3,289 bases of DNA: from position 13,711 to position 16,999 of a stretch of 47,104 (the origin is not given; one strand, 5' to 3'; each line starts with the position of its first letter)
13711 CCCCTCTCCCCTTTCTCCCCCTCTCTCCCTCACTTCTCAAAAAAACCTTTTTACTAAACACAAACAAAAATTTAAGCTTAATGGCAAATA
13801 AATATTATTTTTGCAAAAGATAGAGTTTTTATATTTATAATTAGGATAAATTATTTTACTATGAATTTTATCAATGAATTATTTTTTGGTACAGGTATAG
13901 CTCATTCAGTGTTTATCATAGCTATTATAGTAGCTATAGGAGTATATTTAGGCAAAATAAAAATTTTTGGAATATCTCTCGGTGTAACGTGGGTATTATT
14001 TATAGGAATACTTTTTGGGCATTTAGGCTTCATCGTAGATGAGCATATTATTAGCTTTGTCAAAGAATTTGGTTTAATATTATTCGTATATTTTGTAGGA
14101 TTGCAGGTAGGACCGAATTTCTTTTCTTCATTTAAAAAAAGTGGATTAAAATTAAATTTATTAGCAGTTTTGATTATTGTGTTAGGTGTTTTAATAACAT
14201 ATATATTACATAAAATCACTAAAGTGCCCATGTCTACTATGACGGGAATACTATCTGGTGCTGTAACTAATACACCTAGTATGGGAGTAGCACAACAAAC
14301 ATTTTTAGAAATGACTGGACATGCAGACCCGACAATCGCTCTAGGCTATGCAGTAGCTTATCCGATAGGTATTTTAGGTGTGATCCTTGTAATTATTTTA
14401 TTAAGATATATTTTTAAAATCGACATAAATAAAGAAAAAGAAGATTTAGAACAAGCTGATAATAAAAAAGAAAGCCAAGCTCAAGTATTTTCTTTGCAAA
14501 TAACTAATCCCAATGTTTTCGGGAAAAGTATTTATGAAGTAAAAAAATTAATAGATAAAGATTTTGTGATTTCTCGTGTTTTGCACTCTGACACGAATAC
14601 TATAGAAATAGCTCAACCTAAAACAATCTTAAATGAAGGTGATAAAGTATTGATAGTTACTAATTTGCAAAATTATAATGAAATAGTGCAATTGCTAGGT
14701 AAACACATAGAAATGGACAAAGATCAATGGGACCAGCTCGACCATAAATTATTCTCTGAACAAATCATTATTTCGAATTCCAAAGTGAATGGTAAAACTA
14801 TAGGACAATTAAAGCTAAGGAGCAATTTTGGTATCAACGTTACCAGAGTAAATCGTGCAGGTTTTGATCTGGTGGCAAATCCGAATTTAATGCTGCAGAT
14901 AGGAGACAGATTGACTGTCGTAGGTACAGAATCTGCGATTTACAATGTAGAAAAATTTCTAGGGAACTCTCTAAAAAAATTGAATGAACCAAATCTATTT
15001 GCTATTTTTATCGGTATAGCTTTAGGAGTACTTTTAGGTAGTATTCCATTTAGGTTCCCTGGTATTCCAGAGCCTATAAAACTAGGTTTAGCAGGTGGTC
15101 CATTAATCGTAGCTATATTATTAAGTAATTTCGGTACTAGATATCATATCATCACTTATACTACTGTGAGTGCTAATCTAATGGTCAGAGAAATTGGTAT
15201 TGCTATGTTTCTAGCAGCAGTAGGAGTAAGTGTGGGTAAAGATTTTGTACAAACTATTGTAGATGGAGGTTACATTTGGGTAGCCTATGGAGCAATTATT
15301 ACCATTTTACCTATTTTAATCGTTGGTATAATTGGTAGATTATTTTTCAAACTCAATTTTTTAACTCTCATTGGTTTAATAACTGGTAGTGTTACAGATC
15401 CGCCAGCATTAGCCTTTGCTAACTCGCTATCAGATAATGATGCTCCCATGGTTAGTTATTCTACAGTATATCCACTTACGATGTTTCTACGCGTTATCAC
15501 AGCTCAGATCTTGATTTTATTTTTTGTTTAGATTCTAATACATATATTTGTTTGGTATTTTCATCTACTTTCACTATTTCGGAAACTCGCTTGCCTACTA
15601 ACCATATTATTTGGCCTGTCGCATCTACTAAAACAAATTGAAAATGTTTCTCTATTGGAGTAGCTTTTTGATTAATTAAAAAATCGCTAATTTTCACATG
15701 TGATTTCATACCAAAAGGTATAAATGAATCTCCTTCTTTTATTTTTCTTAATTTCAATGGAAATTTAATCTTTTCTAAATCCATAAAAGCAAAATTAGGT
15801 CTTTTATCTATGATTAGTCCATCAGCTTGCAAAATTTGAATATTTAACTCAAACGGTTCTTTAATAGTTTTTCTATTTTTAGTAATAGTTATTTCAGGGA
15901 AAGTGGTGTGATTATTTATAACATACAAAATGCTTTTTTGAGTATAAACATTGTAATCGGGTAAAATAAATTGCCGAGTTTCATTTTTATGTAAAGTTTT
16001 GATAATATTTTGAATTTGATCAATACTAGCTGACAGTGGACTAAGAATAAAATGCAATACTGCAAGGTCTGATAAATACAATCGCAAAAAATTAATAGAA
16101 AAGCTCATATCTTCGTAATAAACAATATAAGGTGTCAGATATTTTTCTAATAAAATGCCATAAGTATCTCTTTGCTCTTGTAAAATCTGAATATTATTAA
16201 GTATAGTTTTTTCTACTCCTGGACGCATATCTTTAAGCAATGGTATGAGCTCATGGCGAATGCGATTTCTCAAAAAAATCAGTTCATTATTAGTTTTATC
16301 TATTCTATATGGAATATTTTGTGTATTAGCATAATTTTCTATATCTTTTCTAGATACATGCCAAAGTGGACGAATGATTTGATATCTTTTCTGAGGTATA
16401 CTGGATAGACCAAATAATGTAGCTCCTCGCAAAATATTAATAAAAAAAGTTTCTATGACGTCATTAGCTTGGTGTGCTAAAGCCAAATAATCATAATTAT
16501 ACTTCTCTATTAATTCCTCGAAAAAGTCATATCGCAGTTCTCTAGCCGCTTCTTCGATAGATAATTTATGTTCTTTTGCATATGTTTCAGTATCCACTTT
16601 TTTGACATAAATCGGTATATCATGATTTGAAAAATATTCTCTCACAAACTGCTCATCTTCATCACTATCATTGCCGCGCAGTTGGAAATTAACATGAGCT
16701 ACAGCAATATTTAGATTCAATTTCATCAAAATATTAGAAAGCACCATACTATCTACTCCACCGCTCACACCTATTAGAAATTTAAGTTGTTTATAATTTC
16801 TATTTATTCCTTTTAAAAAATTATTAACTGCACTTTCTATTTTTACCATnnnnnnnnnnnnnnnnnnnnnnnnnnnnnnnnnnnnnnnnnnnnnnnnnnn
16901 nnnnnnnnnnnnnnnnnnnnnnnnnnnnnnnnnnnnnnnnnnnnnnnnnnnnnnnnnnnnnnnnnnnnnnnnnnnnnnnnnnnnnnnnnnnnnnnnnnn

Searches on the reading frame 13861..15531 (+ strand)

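Call 13: search_protein_families(library=pfam, proteins=[window:13861-15531:+], max_evalue=0.01)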
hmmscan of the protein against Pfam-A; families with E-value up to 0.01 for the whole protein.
window:13861-15531:+ (556 aa): 2 families
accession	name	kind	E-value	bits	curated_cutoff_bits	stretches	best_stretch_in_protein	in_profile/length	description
PF06826.17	Asp-Al_Ex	-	9.1e-90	299.3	27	2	381-552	1-166/167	Predicted Permease Membrane Region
PF02080.26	TrkA_C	-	3.1e-22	78.7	27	2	303-368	6-71/71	TrkA-C domain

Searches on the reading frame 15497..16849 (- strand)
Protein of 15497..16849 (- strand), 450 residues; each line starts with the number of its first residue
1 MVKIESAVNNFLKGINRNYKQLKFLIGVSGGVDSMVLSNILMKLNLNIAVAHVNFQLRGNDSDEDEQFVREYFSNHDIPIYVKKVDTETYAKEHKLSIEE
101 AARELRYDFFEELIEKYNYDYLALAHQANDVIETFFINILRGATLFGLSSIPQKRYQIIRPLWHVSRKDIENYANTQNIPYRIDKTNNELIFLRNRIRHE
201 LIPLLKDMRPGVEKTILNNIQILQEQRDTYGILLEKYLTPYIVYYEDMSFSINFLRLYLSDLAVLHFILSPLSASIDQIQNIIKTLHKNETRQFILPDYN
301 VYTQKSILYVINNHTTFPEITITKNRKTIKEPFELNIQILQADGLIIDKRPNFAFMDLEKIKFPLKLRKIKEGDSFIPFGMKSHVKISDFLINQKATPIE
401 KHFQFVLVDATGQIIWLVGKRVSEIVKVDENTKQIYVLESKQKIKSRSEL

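Call 13: search_protein_families(library=pfam, proteins=[window:15497-16849:-], max_evalue=0.01)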
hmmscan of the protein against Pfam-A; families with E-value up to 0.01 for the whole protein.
window:15497-16849:- (450 aa): 2 families
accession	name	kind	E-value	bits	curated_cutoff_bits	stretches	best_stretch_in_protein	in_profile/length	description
PF01171.26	ATP_bind_3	-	9.9e-55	185.5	27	1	23-200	1-182/182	PP-loop family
PF01507.26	PAPS_reduct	-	0.00092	19.7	22.5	0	26-181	4-156/175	Phosphoadenosine phosphosulfate reductase domain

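Call 18: find_encoding_contigs(protein=window:15497-16849:-, flank=10000, max_places=8)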
Protein window:15497-16849:- (450 aa): 3 contigs read that carry it; 3 places shown.
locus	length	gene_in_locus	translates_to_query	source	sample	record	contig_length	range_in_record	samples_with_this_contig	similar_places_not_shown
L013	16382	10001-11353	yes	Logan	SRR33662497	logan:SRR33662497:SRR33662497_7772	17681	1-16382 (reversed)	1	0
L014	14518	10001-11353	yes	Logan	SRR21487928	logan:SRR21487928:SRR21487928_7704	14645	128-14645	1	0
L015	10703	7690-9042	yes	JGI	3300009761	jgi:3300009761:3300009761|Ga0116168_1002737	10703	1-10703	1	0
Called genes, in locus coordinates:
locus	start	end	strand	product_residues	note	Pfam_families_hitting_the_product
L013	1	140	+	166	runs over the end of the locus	-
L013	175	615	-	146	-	-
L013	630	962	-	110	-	-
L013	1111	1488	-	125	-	PF00226:DnaJ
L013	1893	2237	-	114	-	-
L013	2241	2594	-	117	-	PF14237:GYF_2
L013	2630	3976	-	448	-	PF13421:Band_7_1, PF14237:GYF_2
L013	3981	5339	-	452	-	PF13248:Zn_ribbon_3 (weak)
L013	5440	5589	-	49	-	-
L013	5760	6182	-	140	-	PF08937:ThsB_TIR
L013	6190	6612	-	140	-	PF18181:SLATT_1, PF14015:DUF4231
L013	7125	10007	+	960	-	PF25794:SACS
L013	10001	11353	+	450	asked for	PF01171:ATP_bind_3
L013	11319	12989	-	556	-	PF06826:Asp-Al_Ex, PF02080:TrkA_C, PF06826:Asp-Al_Ex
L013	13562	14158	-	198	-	PF00596:Aldolase_II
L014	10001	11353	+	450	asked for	PF01171:ATP_bind_3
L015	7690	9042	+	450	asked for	PF01171:ATP_bind_3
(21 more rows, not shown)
